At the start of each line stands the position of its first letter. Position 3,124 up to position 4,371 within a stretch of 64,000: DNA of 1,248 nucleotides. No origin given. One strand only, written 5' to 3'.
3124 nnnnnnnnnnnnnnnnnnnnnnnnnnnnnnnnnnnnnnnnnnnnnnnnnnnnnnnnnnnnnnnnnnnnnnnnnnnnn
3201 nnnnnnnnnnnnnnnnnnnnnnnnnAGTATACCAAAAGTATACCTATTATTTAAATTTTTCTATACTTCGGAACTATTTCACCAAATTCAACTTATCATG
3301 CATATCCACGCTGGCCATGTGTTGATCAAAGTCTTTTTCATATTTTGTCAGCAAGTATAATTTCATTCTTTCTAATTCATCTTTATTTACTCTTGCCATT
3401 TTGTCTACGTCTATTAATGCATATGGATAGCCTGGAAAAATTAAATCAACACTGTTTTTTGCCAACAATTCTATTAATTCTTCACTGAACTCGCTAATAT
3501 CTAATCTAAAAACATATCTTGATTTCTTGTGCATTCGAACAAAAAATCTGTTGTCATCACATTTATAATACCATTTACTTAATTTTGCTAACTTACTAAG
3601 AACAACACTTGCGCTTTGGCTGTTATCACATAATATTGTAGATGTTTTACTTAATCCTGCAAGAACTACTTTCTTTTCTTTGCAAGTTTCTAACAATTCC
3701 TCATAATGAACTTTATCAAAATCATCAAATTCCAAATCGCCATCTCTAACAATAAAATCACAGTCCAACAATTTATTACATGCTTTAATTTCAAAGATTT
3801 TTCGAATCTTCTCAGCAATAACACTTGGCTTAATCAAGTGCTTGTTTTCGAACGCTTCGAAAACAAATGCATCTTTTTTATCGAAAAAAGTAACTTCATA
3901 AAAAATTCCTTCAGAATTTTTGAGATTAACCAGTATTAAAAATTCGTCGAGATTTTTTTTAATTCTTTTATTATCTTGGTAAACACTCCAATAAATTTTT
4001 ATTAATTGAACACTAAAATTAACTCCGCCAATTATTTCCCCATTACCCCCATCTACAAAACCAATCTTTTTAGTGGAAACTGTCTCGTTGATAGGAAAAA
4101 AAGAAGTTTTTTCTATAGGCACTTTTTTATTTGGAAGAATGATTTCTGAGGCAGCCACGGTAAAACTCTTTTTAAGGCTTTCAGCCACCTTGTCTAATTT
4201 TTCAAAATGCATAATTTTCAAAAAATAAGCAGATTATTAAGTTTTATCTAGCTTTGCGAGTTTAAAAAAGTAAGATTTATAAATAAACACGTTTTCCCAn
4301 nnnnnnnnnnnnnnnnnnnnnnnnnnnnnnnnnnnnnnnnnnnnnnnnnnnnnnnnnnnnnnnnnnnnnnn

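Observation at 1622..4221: Compact minus-strand module: unknown 323-aa protein, MazF-like toxin, antitoxin, orphan NurA-like nuclease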

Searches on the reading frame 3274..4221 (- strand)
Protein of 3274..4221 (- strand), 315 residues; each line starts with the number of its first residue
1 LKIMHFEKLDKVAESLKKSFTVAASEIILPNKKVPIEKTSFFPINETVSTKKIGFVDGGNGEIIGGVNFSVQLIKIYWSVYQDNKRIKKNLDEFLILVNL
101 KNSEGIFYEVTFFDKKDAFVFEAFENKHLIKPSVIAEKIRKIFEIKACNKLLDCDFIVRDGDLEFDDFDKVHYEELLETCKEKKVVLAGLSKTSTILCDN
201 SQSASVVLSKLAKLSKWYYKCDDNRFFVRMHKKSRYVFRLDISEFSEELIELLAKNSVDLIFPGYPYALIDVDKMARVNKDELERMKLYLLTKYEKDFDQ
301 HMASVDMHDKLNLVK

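Call 4: search_protein_families(library=pfam, proteins=[window:3274-4221:-], max_evalue=1)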
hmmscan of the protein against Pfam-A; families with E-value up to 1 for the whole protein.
window:3274-4221:- (315 aa): 1 family
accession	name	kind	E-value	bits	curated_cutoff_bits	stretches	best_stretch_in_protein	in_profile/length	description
PF09376.16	NurA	-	2.9e-07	30.7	21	1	52-278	2-254/254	NurA domain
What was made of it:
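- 3274..4212 (-): Stand-alone NurA-domain nuclease gene (312 aa from ATG 4212; the ORF extends to a TTG at 4221). This is the conserved anchor gene next to the tRNA/rpoH operon. PF09376 at 30.7 bits against a cut-off of 21, profile positions 2-254 of 254 (call 4).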

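Call 5: search_protein_families(library=padloc, proteins=[window:3274-4221:-], max_evalue=1)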
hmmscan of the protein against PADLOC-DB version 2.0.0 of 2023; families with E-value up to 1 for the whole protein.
window:3274-4221:- (315 aa): 0 families

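Call 10: search_protein_families(library=ncbifam, proteins=[window:3274-4221:-], max_evalue=1)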
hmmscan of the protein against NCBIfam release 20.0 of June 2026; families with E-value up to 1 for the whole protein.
window:3274-4221:- (315 aa): 1 family
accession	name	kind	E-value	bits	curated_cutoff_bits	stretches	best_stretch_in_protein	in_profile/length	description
NF041033.1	NurA_Sulf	equivalog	1.8e-05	24.2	400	1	221-294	246-319/331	DNA double-strand break repair nuclease NurA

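Call 11: search_protein_families(library=phrogs, proteins=[window:3274-4221:-], max_evalue=1)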
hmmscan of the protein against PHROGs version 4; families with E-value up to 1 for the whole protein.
window:3274-4221:- (315 aa): 0 families

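Call 15: find_homologous_proteins(query=window:3274-4221:-)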
Query window:3274-4221:- (315 aa): 28 proteins with E <= 0.001 among 2282 candidates.
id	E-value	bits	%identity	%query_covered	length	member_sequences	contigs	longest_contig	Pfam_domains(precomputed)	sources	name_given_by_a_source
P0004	6.1e-200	681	100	99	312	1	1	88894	PF09376.17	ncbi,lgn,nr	ncbi:hypothetical protein HZA97_07605 [Candidatus Woesearchaeota archaeon]|nr:hypothetical protein [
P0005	5.8e-165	566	80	99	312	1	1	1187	PF09376.17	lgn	-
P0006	1.2e-163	562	81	99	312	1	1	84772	PF09376.17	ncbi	-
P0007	8.0e-136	470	68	99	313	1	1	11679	PF09376.17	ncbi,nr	ncbi:DNA double-strand break repair nuclease NurA [archaeon]|nr:DNA double-strand break repair nucle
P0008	2.2e-133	462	67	99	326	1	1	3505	PF09376.17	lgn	-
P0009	1.6e-132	460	67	99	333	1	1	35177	PF09376.17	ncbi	-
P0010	9.6e-120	418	63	99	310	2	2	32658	PF09376.17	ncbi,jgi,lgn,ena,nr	ncbi:hypothetical protein COV11_03995 [Candidatus Woesearchaeota archaeon CG10_big_fil_rev_8_21_14_0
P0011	3.6e-61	225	44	97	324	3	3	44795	PF09376.17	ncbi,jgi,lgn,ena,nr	ncbi:DNA double-strand break repair nuclease NurA [Candidatus Woesearchaeota archaeon]|nr:DNA double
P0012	1.1e-49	188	40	91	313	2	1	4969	PF09376.17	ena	-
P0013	2.5e-35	141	34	91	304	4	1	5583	PF09376.17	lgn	-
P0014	9.9e-34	135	35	91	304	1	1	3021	PF09376.17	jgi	jgi:hypothetical protein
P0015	1.4e-30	125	32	89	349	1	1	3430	PF09376.17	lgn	-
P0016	2.2e-29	121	34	90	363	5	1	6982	PF09376.17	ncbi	-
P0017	6.4e-26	110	30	90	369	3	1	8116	PF09376.17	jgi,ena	-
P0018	1.5e-25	108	29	90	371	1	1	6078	PF09376.17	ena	-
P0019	4.1e-24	104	30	88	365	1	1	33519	PF09376.17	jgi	jgi:hypothetical protein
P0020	2.0e-22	98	28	90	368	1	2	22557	PF09376.17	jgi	jgi:hypothetical protein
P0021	3.8e-22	97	29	90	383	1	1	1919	PF09376.17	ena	-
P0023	9.2e-21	93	29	87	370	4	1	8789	PF09376.17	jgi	jgi:hypothetical protein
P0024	1.6e-20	92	32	84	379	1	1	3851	PF09376.17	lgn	-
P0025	2.7e-20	91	28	84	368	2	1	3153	PF09376.17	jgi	jgi:hypothetical protein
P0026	3.1e-19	88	29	84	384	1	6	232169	PF09376.17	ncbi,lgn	-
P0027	1.3e-17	82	28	80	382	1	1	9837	PF09376.17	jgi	jgi:hypothetical protein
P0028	2.1e-17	82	28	98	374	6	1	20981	PF09376.17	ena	-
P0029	6.4e-17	80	30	77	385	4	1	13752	PF09376.17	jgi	jgi:hypothetical protein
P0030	6.5e-14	70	29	35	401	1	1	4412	PF09376.17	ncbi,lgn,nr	ncbi:hypothetical protein HZC09_04855 [Candidatus Micrarchaeota archaeon]|nr:hypothetical protein [C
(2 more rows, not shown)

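Call 19: find_encoding_contigs(protein=P0006, flank=10000)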
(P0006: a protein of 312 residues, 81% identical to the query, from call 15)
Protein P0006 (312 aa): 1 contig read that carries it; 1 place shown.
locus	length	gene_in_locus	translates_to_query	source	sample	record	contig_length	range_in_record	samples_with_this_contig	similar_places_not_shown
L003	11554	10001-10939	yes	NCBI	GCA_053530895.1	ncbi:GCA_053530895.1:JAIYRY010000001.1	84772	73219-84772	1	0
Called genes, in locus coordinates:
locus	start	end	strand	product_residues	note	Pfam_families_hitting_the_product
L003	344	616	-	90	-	PF01248:Ribosomal_L7Ae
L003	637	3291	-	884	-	PF04998:RNA_pol_Rpb1_5 (weak), PF14890:Intein_splicing, PF14528:LAGLIDADG_3, PF04998:RNA_pol_Rpb1_5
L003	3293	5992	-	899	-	PF04997:RNA_pol_Rpb1_1, PF00623:RNA_pol_Rpb1_2, PF04983:RNA_pol_Rpb1_3, PF05000:RNA_pol_Rpb1_4, PF04998:RNA_pol_Rpb1_5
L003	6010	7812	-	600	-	PF04566:RNA_pol_Rpb2_4, PF04567:RNA_pol_Rpb2_5, PF00562:RNA_pol_Rpb2_6, PF04560:RNA_pol_Rpb2_7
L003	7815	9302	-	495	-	PF04563:RNA_pol_Rpb2_1, PF04561:RNA_pol_Rpb2_2, PF04565:RNA_pol_Rpb2_3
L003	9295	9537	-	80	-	PF01191:RNA_pol_Rpb5_C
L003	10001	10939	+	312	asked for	PF09376:NurA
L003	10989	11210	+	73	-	-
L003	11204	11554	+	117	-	?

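Call 20: find_encoding_contigs(protein=P0009, flank=10000)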
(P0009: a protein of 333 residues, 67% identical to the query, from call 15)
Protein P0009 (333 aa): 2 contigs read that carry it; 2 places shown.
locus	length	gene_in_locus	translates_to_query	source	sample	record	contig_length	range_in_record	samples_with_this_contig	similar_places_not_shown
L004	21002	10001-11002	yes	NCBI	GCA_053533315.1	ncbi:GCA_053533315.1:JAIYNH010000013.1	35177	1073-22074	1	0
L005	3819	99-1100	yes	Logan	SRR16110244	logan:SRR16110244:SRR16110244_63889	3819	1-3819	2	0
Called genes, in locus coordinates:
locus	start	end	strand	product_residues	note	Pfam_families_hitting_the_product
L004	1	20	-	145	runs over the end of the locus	PF00164:Ribosom_S12_S23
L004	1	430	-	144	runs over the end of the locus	PF07650:KH_2 (faint)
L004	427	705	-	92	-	PF01248:Ribosomal_L7Ae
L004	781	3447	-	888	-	PF14890:Intein_splicing, PF14528:LAGLIDADG_3, PF04998:RNA_pol_Rpb1_5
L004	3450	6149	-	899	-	PF04997:RNA_pol_Rpb1_1, PF00623:RNA_pol_Rpb1_2, PF04983:RNA_pol_Rpb1_3, PF05000:RNA_pol_Rpb1_4, PF04998:RNA_pol_Rpb1_5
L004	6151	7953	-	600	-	PF04566:RNA_pol_Rpb2_4, PF04567:RNA_pol_Rpb2_5, PF00562:RNA_pol_Rpb2_6, PF04560:RNA_pol_Rpb2_7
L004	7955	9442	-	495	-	PF04563:RNA_pol_Rpb2_1, PF04561:RNA_pol_Rpb2_2, PF04565:RNA_pol_Rpb2_3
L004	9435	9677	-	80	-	PF01191:RNA_pol_Rpb5_C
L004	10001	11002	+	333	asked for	PF09376:NurA (faint)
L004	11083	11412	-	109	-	-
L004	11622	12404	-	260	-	-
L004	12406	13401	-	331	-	-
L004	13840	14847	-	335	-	-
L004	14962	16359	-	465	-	PF00294:PfkB, PF01467:CTP_transf_like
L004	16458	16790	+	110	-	-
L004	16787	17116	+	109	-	-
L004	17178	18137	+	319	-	PF01636:APH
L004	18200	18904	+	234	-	PF00483:NTP_transferase, PF12804:NTP_transf_3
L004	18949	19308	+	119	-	-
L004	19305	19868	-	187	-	-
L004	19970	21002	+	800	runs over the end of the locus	PF01326:PPDK_N, PF00391:PEP-utilizers, PF02896:PEP-utilizers_C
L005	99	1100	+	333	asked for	PF09376:NurA (faint)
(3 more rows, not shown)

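Call 26: find_encoding_contigs(protein=P0010, flank=8000, max_places=2)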
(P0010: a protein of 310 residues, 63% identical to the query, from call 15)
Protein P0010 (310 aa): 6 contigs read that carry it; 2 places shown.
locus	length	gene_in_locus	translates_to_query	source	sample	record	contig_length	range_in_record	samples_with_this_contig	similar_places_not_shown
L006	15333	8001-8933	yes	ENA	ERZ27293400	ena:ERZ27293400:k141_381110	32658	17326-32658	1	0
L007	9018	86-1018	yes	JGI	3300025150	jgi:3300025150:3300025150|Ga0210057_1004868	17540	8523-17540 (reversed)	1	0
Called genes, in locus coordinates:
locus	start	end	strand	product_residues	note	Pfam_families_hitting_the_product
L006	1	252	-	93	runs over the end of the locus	PF01248:Ribosomal_L7Ae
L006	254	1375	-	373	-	PF04998:RNA_pol_Rpb1_5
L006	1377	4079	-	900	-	PF04997:RNA_pol_Rpb1_1, PF00623:RNA_pol_Rpb1_2, PF04983:RNA_pol_Rpb1_3, PF05000:RNA_pol_Rpb1_4, PF04998:RNA_pol_Rpb1_5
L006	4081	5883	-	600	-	PF04566:RNA_pol_Rpb2_4, PF04567:RNA_pol_Rpb2_5, PF00562:RNA_pol_Rpb2_6, PF04560:RNA_pol_Rpb2_7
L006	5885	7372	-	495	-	PF04563:RNA_pol_Rpb2_1, PF04561:RNA_pol_Rpb2_2, PF04565:RNA_pol_Rpb2_3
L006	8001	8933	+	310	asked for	PF09376:NurA (faint)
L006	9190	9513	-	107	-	PF03683:UPF0175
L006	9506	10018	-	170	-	PF11848:DUF3368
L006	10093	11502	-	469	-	PF00294:PfkB, PF08543:Phos_pyr_kin (weak), PF01467:CTP_transf_like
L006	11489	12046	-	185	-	PF13580:SIS_2, PF01380:SIS (faint)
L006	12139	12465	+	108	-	-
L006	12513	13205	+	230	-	PF00483:NTP_transferase, PF12804:NTP_transf_3 (weak)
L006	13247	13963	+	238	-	PF00483:NTP_transferase, PF12804:NTP_transf_3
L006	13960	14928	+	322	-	PF01073:3Beta_HSD, PF01370:Epimerase, PF02719:Polysacc_synt_2, PF04321:RmlD_sub_bind, PF07993:NAD_binding_4, PF16363:GDP_Man_Dehyd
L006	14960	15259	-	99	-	-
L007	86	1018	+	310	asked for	PF09376:NurA (faint)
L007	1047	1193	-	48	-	-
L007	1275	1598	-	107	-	PF03683:UPF0175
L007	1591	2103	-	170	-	PF11848:DUF3368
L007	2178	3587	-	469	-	PF00294:PfkB, PF08543:Phos_pyr_kin (weak), PF01467:CTP_transf_like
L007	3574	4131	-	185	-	PF13580:SIS_2, PF01380:SIS (faint)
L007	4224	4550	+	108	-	-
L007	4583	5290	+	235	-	PF00483:NTP_transferase, PF12804:NTP_transf_3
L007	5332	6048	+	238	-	PF00483:NTP_transferase, PF12804:NTP_transf_3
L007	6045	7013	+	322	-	PF01073:3Beta_HSD, PF01370:Epimerase, PF02719:Polysacc_synt_2, PF04321:RmlD_sub_bind, PF07993:NAD_binding_4, PF16363:GDP_Man_Dehyd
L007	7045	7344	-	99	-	-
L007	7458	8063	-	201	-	-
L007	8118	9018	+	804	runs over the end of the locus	PF01326:PPDK_N, PF00391:PEP-utilizers, PF02896:PEP-utilizers_C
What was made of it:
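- L006/L007 (63%): a UPF0175 plus DUF3368 pair (call 26).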

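Call 27: find_encoding_contigs(protein=P0011, flank=8000, max_places=2)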
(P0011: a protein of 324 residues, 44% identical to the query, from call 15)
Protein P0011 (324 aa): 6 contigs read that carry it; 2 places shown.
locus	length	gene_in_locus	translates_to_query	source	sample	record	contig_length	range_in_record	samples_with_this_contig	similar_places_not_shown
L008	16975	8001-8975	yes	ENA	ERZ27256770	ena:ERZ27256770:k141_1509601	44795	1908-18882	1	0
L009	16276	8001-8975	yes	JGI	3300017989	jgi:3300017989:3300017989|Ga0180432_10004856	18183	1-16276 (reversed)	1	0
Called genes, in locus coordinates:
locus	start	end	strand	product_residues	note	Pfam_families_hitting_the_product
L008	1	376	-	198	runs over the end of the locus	PF03876:SHS2_Rpb7-N, PF00575:S1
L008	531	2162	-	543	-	-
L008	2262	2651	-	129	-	PF18477:PIN_9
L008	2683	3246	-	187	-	PF00498:FHA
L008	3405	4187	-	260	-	PF01261:AP_endonuc_2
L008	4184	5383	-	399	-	PF00999:Na_H_Exchanger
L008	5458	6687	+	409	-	PF01909:NTP_transf_2 (weak), PF18144:SMODS, PF09249:tRNA_NucTransf2, PF21133:CAA_C (faint)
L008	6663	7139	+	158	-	PF06695:Sm_multidrug_ex, PF09335:VTT_dom (weak)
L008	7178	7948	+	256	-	-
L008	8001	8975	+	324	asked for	PF09376:NurA (faint)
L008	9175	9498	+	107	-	-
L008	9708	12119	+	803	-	PF01326:PPDK_N, PF00391:PEP-utilizers, PF02896:PEP-utilizers_C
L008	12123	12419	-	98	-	-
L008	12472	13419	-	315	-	PF01555:N6_N4_Mtase (faint), PF01170:UPF0020, PF13847:Methyltransf_31 (weak)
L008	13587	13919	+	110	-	-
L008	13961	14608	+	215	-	-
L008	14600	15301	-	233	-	PF00588:SpoU_methylase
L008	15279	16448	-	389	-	PF02163:Peptidase_M50, PF13180:PDZ_2 (weak)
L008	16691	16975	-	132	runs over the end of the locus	PF21485:IF5A-like_N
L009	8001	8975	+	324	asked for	PF09376:NurA (faint)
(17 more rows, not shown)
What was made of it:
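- L008 (44%): a different neighbourhood altogether (call 27).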

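Call 28: find_encoding_contigs(protein=P0026, flank=8000, max_places=2)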
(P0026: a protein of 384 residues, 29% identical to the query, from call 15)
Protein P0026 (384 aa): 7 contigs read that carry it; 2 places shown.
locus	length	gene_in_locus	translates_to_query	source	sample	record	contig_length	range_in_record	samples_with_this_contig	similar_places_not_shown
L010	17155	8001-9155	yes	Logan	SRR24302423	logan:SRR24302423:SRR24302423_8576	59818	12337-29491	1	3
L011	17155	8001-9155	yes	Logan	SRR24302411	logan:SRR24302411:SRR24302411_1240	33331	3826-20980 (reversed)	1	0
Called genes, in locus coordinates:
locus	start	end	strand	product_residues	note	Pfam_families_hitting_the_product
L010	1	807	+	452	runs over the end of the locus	PF00246:Peptidase_M14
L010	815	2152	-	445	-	PF01546:Peptidase_M20, PF07687:M20_dimer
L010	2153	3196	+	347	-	PF13714:PEP_mutase, PF00463:ICL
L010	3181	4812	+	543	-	PF03313:SDH_alpha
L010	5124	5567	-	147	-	-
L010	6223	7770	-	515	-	-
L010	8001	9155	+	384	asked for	PF09376:NurA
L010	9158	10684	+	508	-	PF01935:DUF87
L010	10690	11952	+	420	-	PF00149:Metallophos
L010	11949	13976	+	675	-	PF02463:SMC_N (weak), PF13476:AAA_23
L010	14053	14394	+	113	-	-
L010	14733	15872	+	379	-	PF00589:Phage_integrase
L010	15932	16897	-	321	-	PF00931:NB-ARC (weak), PF13191:AAA_16 (weak), PF13401:AAA_22, PF22703:Cdc6_lid (weak)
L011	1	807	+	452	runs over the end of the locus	PF00246:Peptidase_M14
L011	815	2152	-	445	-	PF01546:Peptidase_M20, PF07687:M20_dimer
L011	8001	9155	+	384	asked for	PF09376:NurA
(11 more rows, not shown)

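Call 33: search_solved_structures(query=window:3274-4221:-, max_evalue=10, show_alignments=2)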
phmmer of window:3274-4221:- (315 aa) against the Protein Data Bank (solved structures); distinct sequences matched with E-value up to 10: 2.
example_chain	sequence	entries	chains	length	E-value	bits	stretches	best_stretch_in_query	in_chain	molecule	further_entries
4osn_A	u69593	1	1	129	0.31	13.7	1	83-158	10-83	Envelope glycoprotein B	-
4ot1_A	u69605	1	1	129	0.35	13.5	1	83-155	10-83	Envelope glycoprotein B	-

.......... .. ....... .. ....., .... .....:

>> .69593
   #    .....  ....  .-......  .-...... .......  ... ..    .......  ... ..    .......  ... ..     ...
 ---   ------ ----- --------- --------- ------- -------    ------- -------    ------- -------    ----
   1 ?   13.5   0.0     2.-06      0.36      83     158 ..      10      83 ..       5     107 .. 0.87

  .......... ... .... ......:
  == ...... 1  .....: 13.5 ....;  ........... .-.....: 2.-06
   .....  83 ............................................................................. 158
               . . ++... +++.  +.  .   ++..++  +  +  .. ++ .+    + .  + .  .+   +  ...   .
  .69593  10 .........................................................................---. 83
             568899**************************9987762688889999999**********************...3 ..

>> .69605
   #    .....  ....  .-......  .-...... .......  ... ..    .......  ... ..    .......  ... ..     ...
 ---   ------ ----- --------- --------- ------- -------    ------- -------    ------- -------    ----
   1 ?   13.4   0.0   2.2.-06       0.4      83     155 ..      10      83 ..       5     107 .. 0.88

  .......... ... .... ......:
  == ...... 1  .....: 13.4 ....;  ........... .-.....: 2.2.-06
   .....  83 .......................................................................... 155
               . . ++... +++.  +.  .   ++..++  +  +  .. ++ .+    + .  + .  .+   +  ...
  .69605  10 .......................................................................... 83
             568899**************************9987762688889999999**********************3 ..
